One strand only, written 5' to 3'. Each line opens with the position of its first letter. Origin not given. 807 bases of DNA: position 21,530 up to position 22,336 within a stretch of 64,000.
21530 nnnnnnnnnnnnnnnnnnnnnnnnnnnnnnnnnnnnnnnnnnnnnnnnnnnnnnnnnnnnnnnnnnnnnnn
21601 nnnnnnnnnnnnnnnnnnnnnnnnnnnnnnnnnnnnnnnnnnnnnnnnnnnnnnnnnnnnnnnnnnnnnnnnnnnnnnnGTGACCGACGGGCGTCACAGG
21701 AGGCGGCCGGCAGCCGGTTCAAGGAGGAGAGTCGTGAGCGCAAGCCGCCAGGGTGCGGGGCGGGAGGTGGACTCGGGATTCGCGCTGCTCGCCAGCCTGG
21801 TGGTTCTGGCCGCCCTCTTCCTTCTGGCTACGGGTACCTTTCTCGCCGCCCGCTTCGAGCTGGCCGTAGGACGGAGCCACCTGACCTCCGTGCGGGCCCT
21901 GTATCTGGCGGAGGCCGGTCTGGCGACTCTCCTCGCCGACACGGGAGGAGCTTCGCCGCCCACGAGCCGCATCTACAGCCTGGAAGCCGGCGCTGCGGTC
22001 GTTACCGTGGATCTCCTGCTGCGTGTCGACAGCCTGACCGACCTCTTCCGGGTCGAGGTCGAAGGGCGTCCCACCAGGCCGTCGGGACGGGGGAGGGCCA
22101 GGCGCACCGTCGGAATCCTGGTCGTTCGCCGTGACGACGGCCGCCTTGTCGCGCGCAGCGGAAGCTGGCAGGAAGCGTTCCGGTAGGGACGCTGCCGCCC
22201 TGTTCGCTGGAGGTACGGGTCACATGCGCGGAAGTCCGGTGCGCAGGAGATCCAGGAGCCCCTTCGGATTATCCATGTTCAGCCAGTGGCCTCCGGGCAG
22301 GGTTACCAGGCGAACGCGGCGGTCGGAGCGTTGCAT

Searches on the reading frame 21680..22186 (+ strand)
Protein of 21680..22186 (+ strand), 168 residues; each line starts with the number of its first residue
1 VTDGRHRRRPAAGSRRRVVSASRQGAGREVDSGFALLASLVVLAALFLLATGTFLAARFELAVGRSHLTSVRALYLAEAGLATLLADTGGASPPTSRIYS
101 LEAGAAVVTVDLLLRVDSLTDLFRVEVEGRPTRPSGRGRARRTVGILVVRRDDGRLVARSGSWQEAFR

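Call 3: search_protein_families(library=pfam, proteins=[window:21680-22186:+], max_evalue=1)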
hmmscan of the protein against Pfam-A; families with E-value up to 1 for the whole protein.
window:21680-22186:+ (168 aa): 0 families

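Call 33: search_protein_families(library=pfam, proteins=[window:21680-22186:+], max_evalue=0.1)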
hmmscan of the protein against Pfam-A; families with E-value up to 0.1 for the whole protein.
window:21680-22186:+ (168 aa): 0 families

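Call 51: search_protein_families(library=ncbifam, proteins=[window:21680-22186:+], max_evalue=0.1)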
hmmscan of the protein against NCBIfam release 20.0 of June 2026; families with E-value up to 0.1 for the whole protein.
window:21680-22186:+ (168 aa): 0 families

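Call 69: search_protein_families(library=pfam, alignment_id=A5, max_evalue=1)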
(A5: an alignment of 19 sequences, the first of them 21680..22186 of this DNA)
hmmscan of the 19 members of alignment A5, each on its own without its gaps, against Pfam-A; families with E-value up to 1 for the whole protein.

A. member 1, window:21680-22186:+ (168 aa): 0 families

B. families by the number of members that match (of 19 scanned): 9 families
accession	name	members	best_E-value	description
PF14341.11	PilX_N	14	4.1e-06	PilX N-terminal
PF01944.22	SpoIIM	2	0.15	Stage II sporulation protein M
PF09680.15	YjcZ_2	1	0.052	Family of unknown function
PF09489.15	CbtB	1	0.083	Probable cobalt transporter subunit (CbtB)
PF14927.11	Neurensin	1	0.12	Neurensin/Transmembrane protein 74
PF21098.3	PH-GRAM_MTMR6-like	1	0.12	MTMR6-9, GRAM domain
PF03220.18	Tombus_P19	1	0.22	Tombusvirus P19 core protein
PF15833.10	DUF4714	1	0.23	Domain of unknown function (DUF4714)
PF07589.16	PEP-CTERM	1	0.25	PEP-CTERM motif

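Call 70: search_solved_structures(query=A5, max_evalue=10)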
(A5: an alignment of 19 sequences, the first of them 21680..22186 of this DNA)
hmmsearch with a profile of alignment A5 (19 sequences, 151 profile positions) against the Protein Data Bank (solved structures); distinct sequences matched with E-value up to 10: 3.
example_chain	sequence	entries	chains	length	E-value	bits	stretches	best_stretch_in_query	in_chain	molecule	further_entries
6qvi_A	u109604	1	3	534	0.0033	20.6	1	43-76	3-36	ComZ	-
9z6n_A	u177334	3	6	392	3.6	10.7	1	11-37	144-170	Magnesium transporter NIPA2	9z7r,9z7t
9z7s_B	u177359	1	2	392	3.6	10.7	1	11-37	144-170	Magnesium transporter NIPA2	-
